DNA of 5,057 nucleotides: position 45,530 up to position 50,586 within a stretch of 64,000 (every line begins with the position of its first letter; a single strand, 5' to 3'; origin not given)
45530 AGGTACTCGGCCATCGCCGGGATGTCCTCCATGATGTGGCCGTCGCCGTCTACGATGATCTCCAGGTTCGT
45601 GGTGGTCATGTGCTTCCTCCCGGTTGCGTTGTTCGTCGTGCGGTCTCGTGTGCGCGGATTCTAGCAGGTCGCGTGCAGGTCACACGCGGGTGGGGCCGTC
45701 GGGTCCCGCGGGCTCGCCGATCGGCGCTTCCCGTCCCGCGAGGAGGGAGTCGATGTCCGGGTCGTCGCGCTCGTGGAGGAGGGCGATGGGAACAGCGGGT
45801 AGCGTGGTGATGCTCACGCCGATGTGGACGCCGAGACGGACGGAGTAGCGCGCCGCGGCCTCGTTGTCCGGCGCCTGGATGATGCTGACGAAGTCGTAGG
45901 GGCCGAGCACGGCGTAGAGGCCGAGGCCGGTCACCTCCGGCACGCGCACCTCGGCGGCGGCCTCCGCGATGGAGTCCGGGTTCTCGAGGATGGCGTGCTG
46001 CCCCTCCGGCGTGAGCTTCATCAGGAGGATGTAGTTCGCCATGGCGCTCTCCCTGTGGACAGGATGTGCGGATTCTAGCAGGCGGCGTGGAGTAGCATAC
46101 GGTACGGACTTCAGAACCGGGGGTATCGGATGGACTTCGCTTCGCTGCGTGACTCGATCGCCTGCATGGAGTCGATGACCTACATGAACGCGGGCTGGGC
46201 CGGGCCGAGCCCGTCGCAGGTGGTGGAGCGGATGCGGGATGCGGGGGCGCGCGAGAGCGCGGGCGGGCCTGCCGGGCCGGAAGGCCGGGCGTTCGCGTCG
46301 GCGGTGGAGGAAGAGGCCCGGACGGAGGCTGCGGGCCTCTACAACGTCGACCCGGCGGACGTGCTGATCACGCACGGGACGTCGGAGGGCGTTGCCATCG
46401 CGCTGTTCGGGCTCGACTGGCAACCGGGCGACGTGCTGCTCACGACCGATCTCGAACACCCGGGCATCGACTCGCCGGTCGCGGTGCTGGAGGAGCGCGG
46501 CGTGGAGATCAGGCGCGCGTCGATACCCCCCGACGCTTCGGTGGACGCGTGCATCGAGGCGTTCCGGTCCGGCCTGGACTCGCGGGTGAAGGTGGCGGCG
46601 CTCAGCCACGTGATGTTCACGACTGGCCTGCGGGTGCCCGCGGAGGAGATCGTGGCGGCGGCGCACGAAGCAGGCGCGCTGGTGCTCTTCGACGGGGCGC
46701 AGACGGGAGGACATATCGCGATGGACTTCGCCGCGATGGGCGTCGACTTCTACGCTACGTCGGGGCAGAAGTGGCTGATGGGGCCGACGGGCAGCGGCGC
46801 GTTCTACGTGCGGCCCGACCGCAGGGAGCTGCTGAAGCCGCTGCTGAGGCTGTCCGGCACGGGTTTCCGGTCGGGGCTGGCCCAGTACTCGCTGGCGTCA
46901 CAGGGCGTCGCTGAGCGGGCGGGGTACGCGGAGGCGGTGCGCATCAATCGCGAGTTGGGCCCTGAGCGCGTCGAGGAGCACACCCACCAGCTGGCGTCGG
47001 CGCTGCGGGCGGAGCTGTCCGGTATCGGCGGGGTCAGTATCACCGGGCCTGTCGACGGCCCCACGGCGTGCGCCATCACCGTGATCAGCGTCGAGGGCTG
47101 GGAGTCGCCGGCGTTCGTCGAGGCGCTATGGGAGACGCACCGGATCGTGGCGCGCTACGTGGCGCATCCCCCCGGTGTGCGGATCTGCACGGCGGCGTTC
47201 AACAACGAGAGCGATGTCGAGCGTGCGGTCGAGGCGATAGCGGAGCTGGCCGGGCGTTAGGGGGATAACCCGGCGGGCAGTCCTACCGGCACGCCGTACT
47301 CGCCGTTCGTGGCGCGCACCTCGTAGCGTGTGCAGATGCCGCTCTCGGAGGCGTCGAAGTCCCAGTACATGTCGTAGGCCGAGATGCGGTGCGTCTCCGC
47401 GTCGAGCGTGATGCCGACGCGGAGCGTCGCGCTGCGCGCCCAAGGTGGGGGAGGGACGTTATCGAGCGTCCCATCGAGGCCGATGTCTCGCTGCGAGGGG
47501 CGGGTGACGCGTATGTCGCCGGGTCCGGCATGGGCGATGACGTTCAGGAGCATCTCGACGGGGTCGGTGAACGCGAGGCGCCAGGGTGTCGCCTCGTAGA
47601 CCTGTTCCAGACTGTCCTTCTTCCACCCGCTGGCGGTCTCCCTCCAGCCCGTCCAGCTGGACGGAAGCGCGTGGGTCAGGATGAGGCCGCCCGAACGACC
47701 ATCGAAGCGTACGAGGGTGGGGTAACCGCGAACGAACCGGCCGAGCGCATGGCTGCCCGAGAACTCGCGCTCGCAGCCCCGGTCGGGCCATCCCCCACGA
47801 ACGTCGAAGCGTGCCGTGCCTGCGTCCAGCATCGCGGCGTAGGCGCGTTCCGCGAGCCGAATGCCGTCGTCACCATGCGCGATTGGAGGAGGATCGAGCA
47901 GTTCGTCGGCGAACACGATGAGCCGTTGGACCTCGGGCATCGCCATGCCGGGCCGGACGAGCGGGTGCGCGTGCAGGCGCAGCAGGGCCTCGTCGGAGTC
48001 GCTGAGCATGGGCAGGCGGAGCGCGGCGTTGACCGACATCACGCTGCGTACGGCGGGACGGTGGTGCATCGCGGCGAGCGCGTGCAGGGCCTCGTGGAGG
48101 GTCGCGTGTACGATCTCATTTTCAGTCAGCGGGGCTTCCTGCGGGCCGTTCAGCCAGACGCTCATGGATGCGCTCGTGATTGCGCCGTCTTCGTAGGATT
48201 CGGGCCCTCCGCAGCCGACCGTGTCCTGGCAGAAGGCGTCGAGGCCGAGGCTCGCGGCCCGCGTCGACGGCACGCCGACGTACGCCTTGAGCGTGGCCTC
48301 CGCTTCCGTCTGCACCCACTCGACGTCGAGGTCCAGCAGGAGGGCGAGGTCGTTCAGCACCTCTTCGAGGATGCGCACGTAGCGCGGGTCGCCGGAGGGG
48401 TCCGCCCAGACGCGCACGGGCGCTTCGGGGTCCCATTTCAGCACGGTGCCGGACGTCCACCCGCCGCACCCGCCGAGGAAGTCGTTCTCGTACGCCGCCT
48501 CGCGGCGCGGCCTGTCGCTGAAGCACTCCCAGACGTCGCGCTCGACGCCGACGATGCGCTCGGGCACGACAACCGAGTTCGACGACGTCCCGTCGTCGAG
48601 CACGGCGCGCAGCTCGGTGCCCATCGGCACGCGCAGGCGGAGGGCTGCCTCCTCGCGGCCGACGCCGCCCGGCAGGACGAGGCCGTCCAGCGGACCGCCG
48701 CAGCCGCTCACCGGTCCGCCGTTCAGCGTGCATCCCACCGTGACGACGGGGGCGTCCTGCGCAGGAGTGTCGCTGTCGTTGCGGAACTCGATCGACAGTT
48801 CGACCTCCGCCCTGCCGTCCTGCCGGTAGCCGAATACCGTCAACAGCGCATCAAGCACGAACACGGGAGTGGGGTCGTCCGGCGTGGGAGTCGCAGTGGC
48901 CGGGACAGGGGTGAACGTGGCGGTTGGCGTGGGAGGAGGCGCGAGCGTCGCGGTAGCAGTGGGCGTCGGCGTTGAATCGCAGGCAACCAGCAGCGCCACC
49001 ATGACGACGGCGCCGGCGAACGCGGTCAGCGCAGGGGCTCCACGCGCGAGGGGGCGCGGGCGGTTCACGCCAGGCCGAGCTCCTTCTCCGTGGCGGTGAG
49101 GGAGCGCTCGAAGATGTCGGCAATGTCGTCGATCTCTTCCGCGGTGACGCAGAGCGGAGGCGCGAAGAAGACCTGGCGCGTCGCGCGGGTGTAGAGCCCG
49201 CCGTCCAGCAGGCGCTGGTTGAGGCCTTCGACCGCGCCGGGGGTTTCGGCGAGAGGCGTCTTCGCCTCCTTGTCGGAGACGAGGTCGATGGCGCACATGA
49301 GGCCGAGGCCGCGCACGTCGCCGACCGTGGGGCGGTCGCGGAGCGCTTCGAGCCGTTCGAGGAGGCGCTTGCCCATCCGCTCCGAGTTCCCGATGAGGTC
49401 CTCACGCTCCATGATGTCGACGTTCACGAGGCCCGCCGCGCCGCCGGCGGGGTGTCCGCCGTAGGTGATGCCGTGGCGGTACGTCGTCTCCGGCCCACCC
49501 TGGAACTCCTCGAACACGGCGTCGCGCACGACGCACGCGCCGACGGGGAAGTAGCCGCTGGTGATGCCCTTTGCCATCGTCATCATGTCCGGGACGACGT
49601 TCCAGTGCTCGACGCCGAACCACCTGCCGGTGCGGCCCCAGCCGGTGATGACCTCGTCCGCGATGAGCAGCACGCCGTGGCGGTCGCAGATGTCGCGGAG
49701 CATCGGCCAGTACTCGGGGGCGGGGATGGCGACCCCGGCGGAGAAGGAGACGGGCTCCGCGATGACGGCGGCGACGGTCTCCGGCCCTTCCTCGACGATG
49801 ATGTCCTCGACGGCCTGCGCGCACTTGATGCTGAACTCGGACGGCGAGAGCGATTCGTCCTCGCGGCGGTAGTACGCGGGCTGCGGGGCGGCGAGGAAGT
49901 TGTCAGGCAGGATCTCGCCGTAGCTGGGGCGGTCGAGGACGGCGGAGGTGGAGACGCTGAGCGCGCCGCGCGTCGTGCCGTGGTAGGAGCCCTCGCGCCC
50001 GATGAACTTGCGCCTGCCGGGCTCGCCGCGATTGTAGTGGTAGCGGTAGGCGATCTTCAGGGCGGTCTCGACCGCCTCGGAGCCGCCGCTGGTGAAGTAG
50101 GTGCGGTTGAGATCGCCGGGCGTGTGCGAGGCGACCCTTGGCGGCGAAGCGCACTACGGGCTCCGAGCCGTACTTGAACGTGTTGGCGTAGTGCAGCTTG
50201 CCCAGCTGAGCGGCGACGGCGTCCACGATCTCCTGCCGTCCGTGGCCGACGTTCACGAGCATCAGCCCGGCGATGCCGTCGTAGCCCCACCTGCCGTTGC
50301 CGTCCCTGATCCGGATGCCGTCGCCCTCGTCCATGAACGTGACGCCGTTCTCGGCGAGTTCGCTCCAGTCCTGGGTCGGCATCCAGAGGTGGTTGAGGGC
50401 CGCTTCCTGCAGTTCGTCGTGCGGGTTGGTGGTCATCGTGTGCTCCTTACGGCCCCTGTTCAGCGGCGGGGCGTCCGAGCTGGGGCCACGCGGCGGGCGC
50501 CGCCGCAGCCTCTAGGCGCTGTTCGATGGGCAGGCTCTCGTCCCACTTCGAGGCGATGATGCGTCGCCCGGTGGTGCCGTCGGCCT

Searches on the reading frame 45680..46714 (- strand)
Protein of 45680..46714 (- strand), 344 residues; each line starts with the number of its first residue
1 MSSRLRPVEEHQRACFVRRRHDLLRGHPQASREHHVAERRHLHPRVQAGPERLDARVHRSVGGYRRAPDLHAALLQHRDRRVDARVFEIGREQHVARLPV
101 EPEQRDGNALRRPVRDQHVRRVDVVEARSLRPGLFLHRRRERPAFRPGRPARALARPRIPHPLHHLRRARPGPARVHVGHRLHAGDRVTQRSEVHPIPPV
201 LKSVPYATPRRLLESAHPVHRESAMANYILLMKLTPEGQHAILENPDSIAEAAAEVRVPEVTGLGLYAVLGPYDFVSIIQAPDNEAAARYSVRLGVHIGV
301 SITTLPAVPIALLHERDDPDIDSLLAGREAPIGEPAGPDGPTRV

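Call 32: search_protein_families(library=pfam, proteins=[window:45680-46714:-], max_evalue=0.001)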
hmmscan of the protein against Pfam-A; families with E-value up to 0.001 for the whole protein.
window:45680-46714:- (344 aa): 1 family
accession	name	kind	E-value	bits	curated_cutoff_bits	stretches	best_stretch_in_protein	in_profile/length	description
PF08734.17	GYD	-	7.4e-14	52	31.4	1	228-309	1-83/91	GYD domain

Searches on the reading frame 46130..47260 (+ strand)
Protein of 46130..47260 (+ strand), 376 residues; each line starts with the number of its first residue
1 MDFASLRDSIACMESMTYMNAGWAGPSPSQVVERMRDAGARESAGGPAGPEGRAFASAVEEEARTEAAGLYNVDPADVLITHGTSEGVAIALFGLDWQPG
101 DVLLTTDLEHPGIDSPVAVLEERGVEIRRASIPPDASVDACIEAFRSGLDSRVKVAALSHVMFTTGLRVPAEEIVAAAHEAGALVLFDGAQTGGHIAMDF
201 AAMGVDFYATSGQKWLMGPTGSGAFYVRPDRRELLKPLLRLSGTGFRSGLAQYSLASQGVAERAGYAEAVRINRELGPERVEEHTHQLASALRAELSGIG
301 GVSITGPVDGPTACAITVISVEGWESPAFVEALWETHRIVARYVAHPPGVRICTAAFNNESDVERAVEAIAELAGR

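Call 32: search_protein_families(library=pfam, proteins=[window:46130-47260:+], max_evalue=0.001)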
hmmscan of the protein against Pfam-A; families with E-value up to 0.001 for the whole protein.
window:46130-47260:+ (376 aa): 2 families
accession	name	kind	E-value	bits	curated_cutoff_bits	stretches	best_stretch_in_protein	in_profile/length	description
PF00266.25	Aminotran_5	-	1.3e-44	153.2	21.5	1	28-340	12-334/371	Aminotransferase class-V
PF00155.27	Aminotran_1_2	-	1.4e-09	38.1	19.7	1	58-370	42-361/361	Aminotransferase class I and II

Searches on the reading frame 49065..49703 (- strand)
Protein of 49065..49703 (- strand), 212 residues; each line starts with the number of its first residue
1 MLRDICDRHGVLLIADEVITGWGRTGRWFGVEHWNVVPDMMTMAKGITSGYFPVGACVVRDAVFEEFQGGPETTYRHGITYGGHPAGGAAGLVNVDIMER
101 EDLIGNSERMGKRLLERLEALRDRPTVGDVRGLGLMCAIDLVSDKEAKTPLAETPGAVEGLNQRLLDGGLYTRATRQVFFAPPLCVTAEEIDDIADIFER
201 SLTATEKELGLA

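Call 32: search_protein_families(library=pfam, proteins=[window:49065-49703:-], max_evalue=0.001)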
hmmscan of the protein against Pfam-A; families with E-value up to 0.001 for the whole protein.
window:49065-49703:- (212 aa): 1 family
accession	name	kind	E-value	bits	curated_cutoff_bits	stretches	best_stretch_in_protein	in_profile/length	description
PF00202.27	Aminotran_3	-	1.7e-51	175.7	30.5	1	2-201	216-402/403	Aminotransferase class-III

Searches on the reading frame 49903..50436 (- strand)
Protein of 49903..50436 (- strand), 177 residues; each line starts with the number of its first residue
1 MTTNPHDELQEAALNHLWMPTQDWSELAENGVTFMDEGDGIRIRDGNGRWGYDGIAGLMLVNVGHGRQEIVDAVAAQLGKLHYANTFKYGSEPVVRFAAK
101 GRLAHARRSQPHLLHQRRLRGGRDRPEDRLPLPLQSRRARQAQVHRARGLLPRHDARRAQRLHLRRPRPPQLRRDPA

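Call 32: search_protein_families(library=pfam, proteins=[window:49903-50436:-], max_evalue=0.001)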
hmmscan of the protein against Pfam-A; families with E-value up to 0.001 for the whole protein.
window:49903-50436:- (177 aa): 1 family
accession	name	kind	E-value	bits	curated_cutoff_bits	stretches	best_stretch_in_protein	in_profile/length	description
PF00202.27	Aminotran_3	-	3e-06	26.6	30.5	1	32-100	10-78/403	Aminotransferase class-III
